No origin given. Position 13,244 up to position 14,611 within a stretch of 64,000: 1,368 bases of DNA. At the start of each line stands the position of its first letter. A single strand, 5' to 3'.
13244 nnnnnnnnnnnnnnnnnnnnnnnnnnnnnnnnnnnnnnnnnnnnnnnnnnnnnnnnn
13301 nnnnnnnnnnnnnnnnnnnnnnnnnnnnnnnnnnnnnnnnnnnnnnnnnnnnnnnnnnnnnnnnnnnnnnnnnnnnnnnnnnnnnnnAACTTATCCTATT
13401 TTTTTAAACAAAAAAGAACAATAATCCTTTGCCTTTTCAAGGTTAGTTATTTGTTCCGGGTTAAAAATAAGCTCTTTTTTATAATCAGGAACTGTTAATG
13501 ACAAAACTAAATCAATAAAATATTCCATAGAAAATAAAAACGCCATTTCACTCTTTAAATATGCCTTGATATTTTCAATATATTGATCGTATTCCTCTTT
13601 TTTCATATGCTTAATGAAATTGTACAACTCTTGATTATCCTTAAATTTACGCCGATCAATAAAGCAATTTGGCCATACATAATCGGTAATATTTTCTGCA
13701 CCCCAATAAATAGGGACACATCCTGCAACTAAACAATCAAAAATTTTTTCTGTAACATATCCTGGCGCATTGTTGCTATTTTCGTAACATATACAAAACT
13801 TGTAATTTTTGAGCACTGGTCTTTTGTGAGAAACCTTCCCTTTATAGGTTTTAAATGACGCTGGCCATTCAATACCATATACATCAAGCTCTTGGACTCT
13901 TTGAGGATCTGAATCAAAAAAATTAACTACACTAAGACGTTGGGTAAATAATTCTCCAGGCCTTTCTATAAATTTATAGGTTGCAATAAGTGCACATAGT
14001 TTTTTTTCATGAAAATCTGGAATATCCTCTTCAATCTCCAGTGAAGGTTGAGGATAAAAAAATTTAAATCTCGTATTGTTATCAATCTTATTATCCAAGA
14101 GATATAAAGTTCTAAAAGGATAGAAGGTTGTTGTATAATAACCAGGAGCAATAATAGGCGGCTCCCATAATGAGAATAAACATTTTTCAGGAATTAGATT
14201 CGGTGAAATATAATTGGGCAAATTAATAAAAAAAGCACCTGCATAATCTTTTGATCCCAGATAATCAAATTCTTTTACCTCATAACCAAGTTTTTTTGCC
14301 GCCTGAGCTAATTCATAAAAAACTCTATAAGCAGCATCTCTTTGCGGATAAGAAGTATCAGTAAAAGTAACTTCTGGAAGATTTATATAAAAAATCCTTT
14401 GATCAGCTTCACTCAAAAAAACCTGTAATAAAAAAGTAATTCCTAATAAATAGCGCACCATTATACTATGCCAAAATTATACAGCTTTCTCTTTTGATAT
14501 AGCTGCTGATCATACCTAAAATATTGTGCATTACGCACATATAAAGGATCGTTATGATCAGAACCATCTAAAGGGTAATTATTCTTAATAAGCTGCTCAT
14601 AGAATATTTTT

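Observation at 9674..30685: A ~21 kb, 19-gene co-directional glycan locus built on eukaryote-type fucosyltransferases but without initiation, flipping, polymerisation or export genes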

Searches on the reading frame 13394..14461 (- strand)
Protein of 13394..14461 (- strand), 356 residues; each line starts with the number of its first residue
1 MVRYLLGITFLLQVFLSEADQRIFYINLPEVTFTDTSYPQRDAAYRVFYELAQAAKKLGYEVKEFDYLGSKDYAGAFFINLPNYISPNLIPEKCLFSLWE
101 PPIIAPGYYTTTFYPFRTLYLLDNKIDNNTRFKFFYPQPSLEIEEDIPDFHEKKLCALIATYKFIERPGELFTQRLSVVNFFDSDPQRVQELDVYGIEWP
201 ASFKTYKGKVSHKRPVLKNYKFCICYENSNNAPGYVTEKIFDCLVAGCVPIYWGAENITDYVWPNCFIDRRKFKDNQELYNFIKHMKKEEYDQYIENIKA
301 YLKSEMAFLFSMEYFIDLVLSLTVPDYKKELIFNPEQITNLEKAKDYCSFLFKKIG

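Call 4: search_protein_families(library=pfam, proteins=[window:13394-14461:-], max_evalue=0.01)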
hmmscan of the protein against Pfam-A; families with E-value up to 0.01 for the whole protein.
window:13394-14461:- (356 aa): 2 families
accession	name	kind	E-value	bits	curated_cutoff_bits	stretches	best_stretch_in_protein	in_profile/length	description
PF00852.26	Glyco_transf_10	-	9.3e-16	58.4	23.9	1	191-297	33-138/182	Glycosyltransferase family 10 (fucosyltransferase) C-term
PF03016.20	Exostosin_GT47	-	0.0023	17.7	33.4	1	214-251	222-255/293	Exostosin GT47 domain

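Call 9: find_encoding_contigs(protein=window:13394-14461:-, flank=10000, max_places=6)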
Protein window:13394-14461:- (356 aa): 3 contigs read that carry it; 2 places shown.
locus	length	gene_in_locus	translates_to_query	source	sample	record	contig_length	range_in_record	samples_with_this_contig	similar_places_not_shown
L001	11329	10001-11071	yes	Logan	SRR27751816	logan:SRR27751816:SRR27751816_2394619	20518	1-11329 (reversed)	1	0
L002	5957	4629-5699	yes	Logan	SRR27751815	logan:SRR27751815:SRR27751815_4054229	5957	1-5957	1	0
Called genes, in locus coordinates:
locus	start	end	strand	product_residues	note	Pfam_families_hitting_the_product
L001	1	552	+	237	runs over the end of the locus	PF00535:Glycos_transf_2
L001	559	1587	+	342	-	PF00483:NTP_transferase, PF12804:NTP_transf_3 (weak), PF22640:ManC_GMP_beta-helix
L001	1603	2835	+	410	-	PF01370:Epimerase, PF04321:RmlD_sub_bind (weak), PF16363:GDP_Man_Dehyd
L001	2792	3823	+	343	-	PF01370:Epimerase, PF04321:RmlD_sub_bind (faint), PF16363:GDP_Man_Dehyd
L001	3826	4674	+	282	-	PF12919:TcdA_TcdB (weak), PF04488:Gly_transf_sug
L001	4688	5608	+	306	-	-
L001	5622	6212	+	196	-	-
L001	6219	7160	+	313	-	-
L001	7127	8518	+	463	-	PF00535:Glycos_transf_2, PF13641:Glyco_tranf_2_3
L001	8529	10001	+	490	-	-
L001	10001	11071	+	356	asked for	PF00852:Glyco_transf_10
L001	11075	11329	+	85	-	?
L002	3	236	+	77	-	?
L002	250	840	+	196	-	-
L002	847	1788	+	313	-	-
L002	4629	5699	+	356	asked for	PF00852:Glyco_transf_10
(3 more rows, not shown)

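Call 12: find_homologous_proteins(query=window:13394-14461:-)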
Query window:13394-14461:- (356 aa): 916 proteins with E <= 0.001 among 2537 candidates; the best 120 are listed.
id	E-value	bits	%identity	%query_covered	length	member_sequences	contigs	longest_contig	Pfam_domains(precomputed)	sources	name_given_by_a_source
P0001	4.1e-243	824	100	100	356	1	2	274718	PF00852.27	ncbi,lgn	ncbi:MAG: glycosyltransferase family 10 [Candidatus Babeliales bacterium]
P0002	4.7e-130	452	59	96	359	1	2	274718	PF00852.27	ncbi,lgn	ncbi:MAG: glycosyltransferase family 10 [Candidatus Babeliales bacterium]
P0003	2.6e-112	394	51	93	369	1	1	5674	PF00852.27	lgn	-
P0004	4.0e-107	377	50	97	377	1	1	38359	PF00852.27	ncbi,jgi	jgi:hypothetical protein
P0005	2.1e-77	279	44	86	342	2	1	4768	PF00852.27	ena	-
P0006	1.0e-76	277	45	84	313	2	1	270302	PF00852.27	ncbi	ncbi:MAG: glycosyltransferase family 10 [Candidatus Babeliales bacterium]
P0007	1.3e-76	276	42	96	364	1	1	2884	PF00852.27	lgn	-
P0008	1.5e-74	270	43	86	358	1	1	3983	PF03016.21,PF00852.27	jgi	-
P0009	3.5e-74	268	44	46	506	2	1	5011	PF00852.27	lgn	-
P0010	4.8e-72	261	42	85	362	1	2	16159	PF00852.27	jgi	jgi:alpha(1,3/1,4) fucosyltransferase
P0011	3.7e-71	258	38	96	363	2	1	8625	PF00852.27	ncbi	-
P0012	4.9e-69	251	44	90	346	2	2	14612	PF00852.27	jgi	-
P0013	2.3e-68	249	45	81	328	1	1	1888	PF00852.27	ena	-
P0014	2.4e-68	249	43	84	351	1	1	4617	PF00852.27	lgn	-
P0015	5.6e-68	248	45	71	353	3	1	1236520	PF00852.27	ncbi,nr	ncbi:hypothetical protein HYX58_05575 [Candidatus Dependentiae bacterium]|nr:hypothetical protein [C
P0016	9.7e-68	247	39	95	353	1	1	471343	PF00852.27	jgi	jgi:alpha(1,3/1,4) fucosyltransferase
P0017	1.0e-67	247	43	83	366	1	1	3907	PF00852.27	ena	-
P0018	1.5e-67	246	46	80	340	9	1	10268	PF00852.27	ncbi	-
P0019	5.8e-67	245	42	81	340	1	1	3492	PF00852.27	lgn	-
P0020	1.1e-66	244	43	87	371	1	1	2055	PF00852.27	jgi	-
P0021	1.8e-66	243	42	82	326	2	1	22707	PF00852.27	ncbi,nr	ncbi:MAG TPA: glycosyltransferase family 10 [Chlamydiales bacterium]|nr:glycosyltransferase family 1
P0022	2.0e-66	243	43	84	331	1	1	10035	PF00852.27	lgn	-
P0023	2.3e-66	243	40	83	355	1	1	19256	PF00852.27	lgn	-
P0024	8.8e-66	241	42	79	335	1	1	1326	PF00852.27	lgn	-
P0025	1.5e-65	240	44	79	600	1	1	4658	PF13641.13,PF00852.27,PF00535.33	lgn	-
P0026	4.5e-65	238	41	82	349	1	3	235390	PF00852.27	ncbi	-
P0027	4.7e-65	238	42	80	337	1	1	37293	PF00852.27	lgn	-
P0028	5.6e-65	238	42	80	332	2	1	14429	PF00852.27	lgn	-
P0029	7.5e-65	238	42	81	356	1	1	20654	PF00852.27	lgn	-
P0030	1.3e-64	237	44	78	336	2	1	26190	PF00852.27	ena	-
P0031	1.6e-64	236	44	85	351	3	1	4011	PF00852.27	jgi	-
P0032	1.7e-64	236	38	90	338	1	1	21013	PF00852.27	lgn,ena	-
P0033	2.9e-64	236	41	85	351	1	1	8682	PF00852.27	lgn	-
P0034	3.2e-64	236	43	81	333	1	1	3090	PF00852.27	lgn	-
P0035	3.6e-64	235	40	82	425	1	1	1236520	PF00852.27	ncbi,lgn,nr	ncbi:hypothetical protein HYX58_05810 [Candidatus Dependentiae bacterium]|nr:hypothetical protein [C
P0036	3.7e-64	235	44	81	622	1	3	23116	PF13641.13,PF00852.27,PF00535.33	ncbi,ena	-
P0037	3.9e-64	235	45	76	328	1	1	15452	PF00852.27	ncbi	-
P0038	4.8e-64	235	43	79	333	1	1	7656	PF00852.27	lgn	-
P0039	5.1e-64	235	42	79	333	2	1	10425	PF00852.27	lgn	-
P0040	8.8e-64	234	42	82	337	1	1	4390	PF00852.27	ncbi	-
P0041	3.6e-63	232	37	91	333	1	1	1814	PF00852.27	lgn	-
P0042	3.9e-63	232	39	89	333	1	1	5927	PF00852.27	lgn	-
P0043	5.4e-63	232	44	77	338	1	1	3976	PF00852.27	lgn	-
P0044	5.4e-63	232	38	90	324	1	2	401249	PF00852.27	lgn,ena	-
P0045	5.5e-63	231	41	84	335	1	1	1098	PF00852.27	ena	-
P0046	6.1e-63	231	38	86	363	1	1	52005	PF00852.27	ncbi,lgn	ncbi:MAG: glycosyltransferase family 10 [Candidatus Babeliales bacterium]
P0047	6.3e-63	231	44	79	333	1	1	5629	PF03016.21,PF00852.27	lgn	-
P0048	6.7e-63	231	40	87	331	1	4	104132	PF00852.27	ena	-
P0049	7.9e-63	231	46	65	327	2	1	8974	PF00852.27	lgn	-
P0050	7.9e-63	231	43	79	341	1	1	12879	PF00852.27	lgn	-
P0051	8.0e-63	231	42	82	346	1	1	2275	PF00852.27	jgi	jgi:hypothetical protein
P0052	1.4e-62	230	40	89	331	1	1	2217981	PF00852.27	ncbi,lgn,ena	-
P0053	1.9e-62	230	43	79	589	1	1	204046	PF13641.13,PF00852.27,PF00535.33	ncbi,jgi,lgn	-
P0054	2.1e-62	230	37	90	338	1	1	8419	PF00852.27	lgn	-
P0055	3.1e-62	229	42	83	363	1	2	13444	PF00852.27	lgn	-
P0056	3.5e-62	229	39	79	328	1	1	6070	PF00852.27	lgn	-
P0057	3.9e-62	229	40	82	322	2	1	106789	PF00852.27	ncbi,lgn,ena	-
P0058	4.1e-62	229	41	79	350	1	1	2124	PF00852.27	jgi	jgi:hypothetical protein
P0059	4.9e-62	228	39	89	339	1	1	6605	PF00852.27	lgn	-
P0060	5.4e-62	228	42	85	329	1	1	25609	PF00852.27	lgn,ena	-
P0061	8.9e-62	228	41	78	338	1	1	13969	PF00852.27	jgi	-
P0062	1.1e-61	227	44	66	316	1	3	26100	PF00852.27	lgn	-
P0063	1.3e-61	227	45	70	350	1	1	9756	PF00852.27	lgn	-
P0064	1.3e-61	227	41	79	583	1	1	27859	PF13641.13,PF00852.27,PF00535.33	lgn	-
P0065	1.4e-61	227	42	73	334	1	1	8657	PF00852.27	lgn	-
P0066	1.4e-61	227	38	87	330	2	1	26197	PF00852.27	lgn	-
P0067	1.4e-61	227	45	70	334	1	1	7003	PF00852.27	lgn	-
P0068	1.7e-61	227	41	78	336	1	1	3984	PF00852.27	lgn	-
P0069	1.7e-61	227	41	87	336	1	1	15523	PF00852.27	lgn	-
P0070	3.0e-61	226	43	77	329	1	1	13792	PF00852.27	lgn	-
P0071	3.3e-61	226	40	87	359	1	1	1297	PF00852.27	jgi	jgi:alpha(1,3/1,4) fucosyltransferase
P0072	3.3e-61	226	45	70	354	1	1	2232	PF00852.27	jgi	-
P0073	4.0e-61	225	40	87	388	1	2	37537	PF00852.27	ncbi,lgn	-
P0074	4.3e-61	225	39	85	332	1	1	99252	PF00852.27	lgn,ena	-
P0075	4.6e-61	225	45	75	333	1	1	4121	PF00852.27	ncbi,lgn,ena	-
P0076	5.0e-61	225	43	76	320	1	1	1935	PF00852.27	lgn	-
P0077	5.3e-61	225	42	79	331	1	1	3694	PF00852.27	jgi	jgi:hypothetical protein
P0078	5.3e-61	225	43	80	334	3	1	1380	PF00852.27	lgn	-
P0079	5.9e-61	225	41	80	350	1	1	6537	PF00852.27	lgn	-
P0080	6.1e-61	225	41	79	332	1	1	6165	PF00852.27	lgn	-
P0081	6.3e-61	225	42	74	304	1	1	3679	PF00852.27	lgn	-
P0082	6.6e-61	225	38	84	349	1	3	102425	PF00852.27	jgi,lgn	jgi:hypothetical protein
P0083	7.4e-61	224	38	90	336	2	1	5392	PF00852.27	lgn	-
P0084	9.9e-61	224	37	90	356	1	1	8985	PF00852.27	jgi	-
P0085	1.1e-60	224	41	84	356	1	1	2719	PF00852.27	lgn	-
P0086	1.2e-60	224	43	65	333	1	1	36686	PF00852.27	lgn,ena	-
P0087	1.3e-60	224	44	82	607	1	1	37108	PF13641.13,PF00852.27,PF00535.33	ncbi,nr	ncbi:MAG: glycosyltransferase family 10 [Candidatus Babeliales bacterium]|nr:glycosyltransferase fam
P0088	1.4e-60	224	42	80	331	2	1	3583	PF00852.27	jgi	jgi:alpha(1,3/1,4) fucosyltransferase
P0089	1.5e-60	223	37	90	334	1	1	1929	PF00852.27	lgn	-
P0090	2.1e-60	223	41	82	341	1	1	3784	PF00852.27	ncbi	-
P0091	2.2e-60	223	46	68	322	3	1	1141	PF00852.27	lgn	-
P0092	2.5e-60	223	40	79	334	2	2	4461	PF00852.27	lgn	-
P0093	2.5e-60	223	40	81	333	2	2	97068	PF00852.27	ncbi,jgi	jgi:hypothetical protein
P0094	2.6e-60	223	44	72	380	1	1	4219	PF00852.27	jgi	-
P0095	3.0e-60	222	44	75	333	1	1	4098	PF00852.27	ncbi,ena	-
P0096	3.4e-60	222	47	58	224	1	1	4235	PF00852.27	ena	-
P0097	3.9e-60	222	39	87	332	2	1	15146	PF00852.27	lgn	-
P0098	4.7e-60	222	43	72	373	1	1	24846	PF00852.27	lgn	-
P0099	4.9e-60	222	41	81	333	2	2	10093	PF00852.27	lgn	-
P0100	5.6e-60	222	45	63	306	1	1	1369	PF00852.27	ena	-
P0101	6.0e-60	221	39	91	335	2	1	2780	PF00852.27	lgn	-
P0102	6.6e-60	221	40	84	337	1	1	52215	PF00852.27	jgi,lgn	-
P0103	8.7e-60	221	42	79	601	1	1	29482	PF13641.13,PF00852.27,PF00535.33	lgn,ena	-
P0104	1.1e-59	221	44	65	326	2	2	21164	PF00852.27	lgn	-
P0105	1.1e-59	221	38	88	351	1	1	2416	PF00852.27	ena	-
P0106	1.3e-59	220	40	80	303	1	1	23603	PF00852.27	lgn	-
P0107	1.4e-59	220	37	90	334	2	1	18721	PF00852.27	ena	-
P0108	1.6e-59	220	41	75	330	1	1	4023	PF00852.27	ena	-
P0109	1.7e-59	220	43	71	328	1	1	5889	PF00852.27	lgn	-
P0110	1.9e-59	220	43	69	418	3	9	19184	PF00852.27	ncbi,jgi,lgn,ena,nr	ncbi:MAG: hypothetical protein A3G30_06010 [Chlamydiae bacterium RIFCSPLOWO2_12_FULL_49_12]|nr:MAG: 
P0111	2.2e-59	220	45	66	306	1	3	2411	PF00852.27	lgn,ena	-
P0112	2.2e-59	220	41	71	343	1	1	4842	PF00852.27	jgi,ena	-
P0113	2.3e-59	220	41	76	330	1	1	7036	PF00852.27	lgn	-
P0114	2.4e-59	220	41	77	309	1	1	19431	PF00852.27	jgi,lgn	jgi:hypothetical protein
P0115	2.6e-59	219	47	63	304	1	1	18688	PF00852.27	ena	-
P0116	2.6e-59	219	48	64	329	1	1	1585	PF00852.27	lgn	-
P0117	2.7e-59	219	39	81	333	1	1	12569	PF00852.27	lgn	-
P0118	2.8e-59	219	44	64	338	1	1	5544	PF00852.27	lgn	-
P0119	2.9e-59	219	37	96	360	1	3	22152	PF00852.27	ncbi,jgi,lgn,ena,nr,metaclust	ncbi:MAG: hypothetical protein UR12_C0033G0003 [candidate division TM6 bacterium GW2011_GWF2_30_66]|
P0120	3.0e-59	219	48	63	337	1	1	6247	PF00852.27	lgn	-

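Call 22: find_encoding_contigs(protein=P0004, flank=10000, max_places=2)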
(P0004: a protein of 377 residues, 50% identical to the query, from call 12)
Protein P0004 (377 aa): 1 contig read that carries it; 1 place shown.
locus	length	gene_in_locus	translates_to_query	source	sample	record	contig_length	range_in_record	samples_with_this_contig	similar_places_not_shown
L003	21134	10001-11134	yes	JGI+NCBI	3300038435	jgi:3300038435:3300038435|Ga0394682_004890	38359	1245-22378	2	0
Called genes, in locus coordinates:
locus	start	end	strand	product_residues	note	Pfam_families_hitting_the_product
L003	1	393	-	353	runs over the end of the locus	PF04321:RmlD_sub_bind, PF01073:3Beta_HSD, PF01370:Epimerase, PF02719:Polysacc_synt_2, PF13460:NAD_binding_10 (weak), PF16363:GDP_Man_Dehyd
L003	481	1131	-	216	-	-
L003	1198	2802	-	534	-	-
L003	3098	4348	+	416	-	PF00152:tRNA-synt_2 (faint), PF01409:tRNA-synt_2d (weak), PF13393:tRNA-synt_His, PF00587:tRNA-synt_2b, PF03129:HGTP_anticodon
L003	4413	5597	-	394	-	-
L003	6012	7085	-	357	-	-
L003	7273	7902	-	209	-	PF01148:CTP_transf_1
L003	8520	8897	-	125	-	PF08378:NERD (weak), PF02021:UPF0102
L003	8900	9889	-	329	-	PF13525:YfiO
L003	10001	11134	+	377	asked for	PF00852:Glyco_transf_10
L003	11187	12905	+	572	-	PF05157:MshEN, PF00437:T2SSE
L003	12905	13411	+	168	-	-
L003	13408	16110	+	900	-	PF04357:TamB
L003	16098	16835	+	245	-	PF13091:PLDc_2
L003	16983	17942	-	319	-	PF01479:S4, PF00849:PseudoU_synth_2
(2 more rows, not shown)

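Call 23: find_encoding_contigs(protein=P0006, flank=10000, max_places=2)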
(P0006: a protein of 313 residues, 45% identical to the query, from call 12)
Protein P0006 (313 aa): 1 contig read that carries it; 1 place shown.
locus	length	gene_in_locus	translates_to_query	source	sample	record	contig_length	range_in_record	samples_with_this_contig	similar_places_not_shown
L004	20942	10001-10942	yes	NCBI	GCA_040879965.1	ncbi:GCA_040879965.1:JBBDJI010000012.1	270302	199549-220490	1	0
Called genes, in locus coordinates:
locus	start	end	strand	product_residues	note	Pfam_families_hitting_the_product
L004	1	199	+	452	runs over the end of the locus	PF13231:PMT_2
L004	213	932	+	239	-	PF00535:Glycos_transf_2, PF13641:Glyco_tranf_2_3 (weak)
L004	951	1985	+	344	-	PF00483:NTP_transferase, PF12804:NTP_transf_3 (weak), PF22640:ManC_GMP_beta-helix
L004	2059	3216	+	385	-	PF01370:Epimerase, PF04321:RmlD_sub_bind (weak), PF16363:GDP_Man_Dehyd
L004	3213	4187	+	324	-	PF01370:Epimerase, PF04321:RmlD_sub_bind (weak), PF16363:GDP_Man_Dehyd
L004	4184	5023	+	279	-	PF05704:Caps_synth (weak), PF12919:TcdA_TcdB (faint), PF04488:Gly_transf_sug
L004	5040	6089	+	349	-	PF24521:Ank_KRIT1 (faint), PF00023:Ank (faint), PF12796:Ank_2, PF13637:Ank_4 (weak), PF13857:Ank_5 (weak), PF12796:Ank_2, PF13637:Ank_4 (weak), PF13857:Ank_5 (weak), +1 more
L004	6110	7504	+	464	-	PF00023:Ank (faint), PF13606:Ank_3 (faint), PF12796:Ank_2, PF13637:Ank_4, PF13857:Ank_5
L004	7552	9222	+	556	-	PF00535:Glycos_transf_2, PF13641:Glyco_tranf_2_3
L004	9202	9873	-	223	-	PF00535:Glycos_transf_2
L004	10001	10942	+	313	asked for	PF00852:Glyco_transf_10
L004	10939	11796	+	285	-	PF04488:Gly_transf_sug, PF12919:TcdA_TcdB (weak)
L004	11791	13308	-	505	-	PF10150:RNase_E_G, PF20833:RNase_E_G_Thio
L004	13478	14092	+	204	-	PF00691:OmpA (weak)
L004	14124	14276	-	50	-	-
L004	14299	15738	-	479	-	PF00232:Glyco_hydro_1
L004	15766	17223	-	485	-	PF00232:Glyco_hydro_1, PF02449:Glyco_hydro_42 (weak)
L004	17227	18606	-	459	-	PF00232:Glyco_hydro_1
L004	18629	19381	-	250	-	-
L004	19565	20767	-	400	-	-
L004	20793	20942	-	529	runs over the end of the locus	PF04851:ResIII, PF00270:DEAD, PF00271:Helicase_C, PF03880:DbpA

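Call 24: find_encoding_contigs(protein=P0015, flank=10000, max_places=2)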
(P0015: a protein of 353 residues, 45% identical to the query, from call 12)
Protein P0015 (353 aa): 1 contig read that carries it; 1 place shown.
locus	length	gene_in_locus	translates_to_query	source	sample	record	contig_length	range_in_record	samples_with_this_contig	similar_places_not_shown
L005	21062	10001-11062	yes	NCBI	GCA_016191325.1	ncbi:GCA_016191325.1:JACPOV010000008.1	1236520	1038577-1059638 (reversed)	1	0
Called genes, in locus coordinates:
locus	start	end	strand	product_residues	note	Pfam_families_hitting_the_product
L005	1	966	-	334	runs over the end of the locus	PF00268:Ribonuc_red_sm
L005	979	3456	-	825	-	PF03477:ATP-cone, PF00317:Ribonuc_red_lgN, PF02867:Ribonuc_red_lgC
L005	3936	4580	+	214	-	PF14595:Thioredoxin_9 (weak), PF00085:Thioredoxin, PF13098:Thioredoxin_2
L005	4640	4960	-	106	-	-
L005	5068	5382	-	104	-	-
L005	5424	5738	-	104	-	-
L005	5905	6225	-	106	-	-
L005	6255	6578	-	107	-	-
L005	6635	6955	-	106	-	-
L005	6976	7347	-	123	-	-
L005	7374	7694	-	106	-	-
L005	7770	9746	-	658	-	PF03030:H_PPase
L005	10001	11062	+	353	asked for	PF00852:Glyco_transf_10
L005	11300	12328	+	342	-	PF03772:Competence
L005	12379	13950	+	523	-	PF03415:Peptidase_C11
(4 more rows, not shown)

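Call 46: search_solved_structures(query=window:13394-14461:-, max_evalue=0.01, show_alignments=1)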
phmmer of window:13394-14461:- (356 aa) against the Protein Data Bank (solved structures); distinct sequences matched with E-value up to 0.01: 5.
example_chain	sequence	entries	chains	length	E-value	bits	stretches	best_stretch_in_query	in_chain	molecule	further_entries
2nzw_A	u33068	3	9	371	8.7e-13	51.4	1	209-298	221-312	Alpha1,3-fucosyltransferase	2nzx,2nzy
5zoi_A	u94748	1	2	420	1.2e-12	51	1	209-303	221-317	Alpha-(1,3)-fucosyltransferase FucT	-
7yro_A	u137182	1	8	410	5.9e-12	48.7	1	212-289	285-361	Fucosyltransferase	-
9s6a_A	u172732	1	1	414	7.6e-10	41.7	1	209-294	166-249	Glycoprotein 3-alpha-L-fucosyltransferase A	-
8d0o_A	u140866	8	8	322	1.2e-05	28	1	213-289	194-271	4-galactosyl-N-acetylglucosaminide 3-alpha-L-fucosyltransferase 9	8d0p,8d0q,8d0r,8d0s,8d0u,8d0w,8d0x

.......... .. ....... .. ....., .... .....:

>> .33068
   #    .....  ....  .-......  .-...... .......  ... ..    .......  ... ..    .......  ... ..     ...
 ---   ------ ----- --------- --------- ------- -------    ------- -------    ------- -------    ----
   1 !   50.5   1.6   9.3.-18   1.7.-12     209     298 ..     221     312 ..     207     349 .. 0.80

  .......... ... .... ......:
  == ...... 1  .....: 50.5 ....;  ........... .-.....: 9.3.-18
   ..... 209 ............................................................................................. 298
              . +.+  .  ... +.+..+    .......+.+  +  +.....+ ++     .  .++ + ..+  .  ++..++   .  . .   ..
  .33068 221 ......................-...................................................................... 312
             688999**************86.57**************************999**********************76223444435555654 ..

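Call 71: find_encoding_contigs(protein=P0021, flank=10000, max_places=1)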
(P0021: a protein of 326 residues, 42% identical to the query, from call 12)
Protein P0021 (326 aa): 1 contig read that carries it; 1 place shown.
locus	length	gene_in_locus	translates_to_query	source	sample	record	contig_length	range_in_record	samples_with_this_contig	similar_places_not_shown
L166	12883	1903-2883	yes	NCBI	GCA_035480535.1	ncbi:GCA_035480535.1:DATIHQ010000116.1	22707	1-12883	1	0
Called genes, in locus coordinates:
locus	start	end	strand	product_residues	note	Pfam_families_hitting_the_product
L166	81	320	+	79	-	-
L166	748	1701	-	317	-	-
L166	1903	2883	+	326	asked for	PF00852:Glyco_transf_10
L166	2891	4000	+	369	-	PF00535:Glycos_transf_2, PF13181:TPR_8 (faint), PF00515:TPR_1 (faint), PF07719:TPR_2 (faint)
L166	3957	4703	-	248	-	-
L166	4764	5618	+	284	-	PF00535:Glycos_transf_2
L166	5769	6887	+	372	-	PF13692:Glyco_trans_1_4 (weak)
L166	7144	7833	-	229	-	-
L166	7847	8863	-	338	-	-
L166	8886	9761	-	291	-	PF21686:LigD_Prim-Pol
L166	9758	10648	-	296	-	PF01068:DNA_ligase_A_M, PF01331:mRNA_cap_enzyme (faint), PF04679:DNA_ligase_A_C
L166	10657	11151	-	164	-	PF13298:LigD_N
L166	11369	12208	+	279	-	PF04230:PS_pyruv_trans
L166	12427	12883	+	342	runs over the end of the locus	PF04041:Glyco_hydro_130 (faint)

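Call 82: search_protein_families(library=ncbifam, proteins=[window:13394-14461:-], max_evalue=0.1)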
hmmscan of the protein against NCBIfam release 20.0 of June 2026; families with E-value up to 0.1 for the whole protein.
window:13394-14461:- (356 aa): 0 families

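Call 83: find_related_loci(query=window:13394-14461:-, collection=viral_contigs, flank=3000)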
Query window:13394-14461:- (356 aa) in viral_contigs; peptide patterns used: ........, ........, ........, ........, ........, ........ (x = any residue, [..] = any of these).
7 stretches matched a pattern, but none encodes a relative of the query by tblastn (E <= 1e-3).
